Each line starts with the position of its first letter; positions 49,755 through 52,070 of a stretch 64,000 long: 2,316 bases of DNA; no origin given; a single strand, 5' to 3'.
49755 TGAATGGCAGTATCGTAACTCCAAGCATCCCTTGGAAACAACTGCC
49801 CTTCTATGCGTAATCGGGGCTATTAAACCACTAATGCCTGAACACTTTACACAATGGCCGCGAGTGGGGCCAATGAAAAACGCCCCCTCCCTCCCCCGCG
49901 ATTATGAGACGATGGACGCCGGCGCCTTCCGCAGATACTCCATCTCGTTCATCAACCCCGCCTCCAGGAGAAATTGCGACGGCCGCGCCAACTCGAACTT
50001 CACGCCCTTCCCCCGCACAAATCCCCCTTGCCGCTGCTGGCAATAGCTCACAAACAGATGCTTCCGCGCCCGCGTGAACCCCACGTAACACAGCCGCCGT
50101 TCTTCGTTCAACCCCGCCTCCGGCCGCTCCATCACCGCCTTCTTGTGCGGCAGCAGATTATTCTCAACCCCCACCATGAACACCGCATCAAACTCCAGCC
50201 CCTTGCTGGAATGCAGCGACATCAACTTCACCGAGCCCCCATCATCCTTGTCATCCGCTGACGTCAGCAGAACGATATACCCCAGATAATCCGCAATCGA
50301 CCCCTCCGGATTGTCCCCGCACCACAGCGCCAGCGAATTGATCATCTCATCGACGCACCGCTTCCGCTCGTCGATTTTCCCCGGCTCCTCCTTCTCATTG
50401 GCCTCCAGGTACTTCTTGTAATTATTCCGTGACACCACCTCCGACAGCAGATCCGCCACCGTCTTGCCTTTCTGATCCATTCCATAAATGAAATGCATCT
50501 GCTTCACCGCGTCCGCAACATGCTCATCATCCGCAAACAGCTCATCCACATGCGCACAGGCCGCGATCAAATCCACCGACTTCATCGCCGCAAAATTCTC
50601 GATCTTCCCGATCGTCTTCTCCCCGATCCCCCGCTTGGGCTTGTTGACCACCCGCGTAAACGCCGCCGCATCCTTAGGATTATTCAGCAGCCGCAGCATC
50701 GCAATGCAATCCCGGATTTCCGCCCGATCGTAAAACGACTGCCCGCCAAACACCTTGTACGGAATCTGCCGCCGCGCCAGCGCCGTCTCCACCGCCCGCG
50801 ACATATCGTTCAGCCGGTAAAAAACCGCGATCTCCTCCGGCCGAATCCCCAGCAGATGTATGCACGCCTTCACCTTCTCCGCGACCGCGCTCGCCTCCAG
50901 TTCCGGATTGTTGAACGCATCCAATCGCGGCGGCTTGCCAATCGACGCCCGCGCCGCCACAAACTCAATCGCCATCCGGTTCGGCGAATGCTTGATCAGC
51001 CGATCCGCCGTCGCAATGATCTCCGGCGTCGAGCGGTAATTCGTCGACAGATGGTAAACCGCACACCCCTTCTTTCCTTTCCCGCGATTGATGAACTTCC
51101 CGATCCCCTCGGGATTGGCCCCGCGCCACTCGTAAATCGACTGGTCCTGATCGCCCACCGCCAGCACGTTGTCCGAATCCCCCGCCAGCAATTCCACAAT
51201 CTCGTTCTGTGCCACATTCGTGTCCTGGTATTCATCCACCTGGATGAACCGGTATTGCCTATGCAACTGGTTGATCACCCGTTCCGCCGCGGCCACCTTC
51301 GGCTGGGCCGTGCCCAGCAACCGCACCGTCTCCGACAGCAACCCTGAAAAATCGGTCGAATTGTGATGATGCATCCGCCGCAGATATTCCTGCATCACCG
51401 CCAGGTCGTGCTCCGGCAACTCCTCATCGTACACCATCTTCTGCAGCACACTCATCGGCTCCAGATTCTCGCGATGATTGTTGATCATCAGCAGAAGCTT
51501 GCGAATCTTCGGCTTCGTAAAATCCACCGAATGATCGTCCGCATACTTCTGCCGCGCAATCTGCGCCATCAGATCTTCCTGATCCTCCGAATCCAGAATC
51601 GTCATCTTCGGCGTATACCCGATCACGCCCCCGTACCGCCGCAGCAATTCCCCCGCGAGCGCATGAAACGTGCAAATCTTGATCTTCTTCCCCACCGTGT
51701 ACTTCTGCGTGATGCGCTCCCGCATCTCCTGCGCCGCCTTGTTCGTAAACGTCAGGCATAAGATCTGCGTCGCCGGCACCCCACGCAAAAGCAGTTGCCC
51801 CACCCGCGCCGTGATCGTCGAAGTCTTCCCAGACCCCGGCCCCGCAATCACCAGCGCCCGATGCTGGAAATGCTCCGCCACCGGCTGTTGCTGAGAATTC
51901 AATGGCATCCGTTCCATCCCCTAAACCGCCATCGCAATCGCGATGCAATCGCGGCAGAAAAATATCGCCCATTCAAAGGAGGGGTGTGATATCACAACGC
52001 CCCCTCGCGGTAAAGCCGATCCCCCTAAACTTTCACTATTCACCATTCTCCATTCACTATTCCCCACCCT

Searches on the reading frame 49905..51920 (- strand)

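Call 87: search_protein_families(library=pfam, proteins=[window:49905-51920:-], max_evalue=0.001)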
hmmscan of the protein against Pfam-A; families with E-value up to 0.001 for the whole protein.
window:49905-51920:- (672 aa): 8 families
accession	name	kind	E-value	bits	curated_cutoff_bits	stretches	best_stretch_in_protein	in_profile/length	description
PF00580.27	UvrD-helicase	-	1e-68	232.4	23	1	7-278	1-268/271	UvrD/REP helicase N-terminal domain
PF13361.12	UvrD_C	-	6.9e-60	203.7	25.6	1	289-629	1-350/350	UvrD-like helicase C-terminal domain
PF13245.12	AAA_19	-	1.5e-24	87.1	25.1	1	13-264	4-132/134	AAA domain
PF13538.12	UvrD_C_2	-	1e-08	35.3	27.4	1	566-624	4-51/52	UvrD-like helicase C-terminal domain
PF13087.12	AAA_12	-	7e-08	32.7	27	0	542-624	115-190/195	AAA domain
PF13604.12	AAA_30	-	2.2e-07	31.3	27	0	7-73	2-70/191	AAA domain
PF01443.25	Viral_helicase1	-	1.8e-05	25.1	21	0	563-622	178-224/228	Viral superfamily 1 RNA helicase core domain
PF13086.12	AAA_11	-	1.8e-05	25.1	27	1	8-81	4-83/257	AAA domain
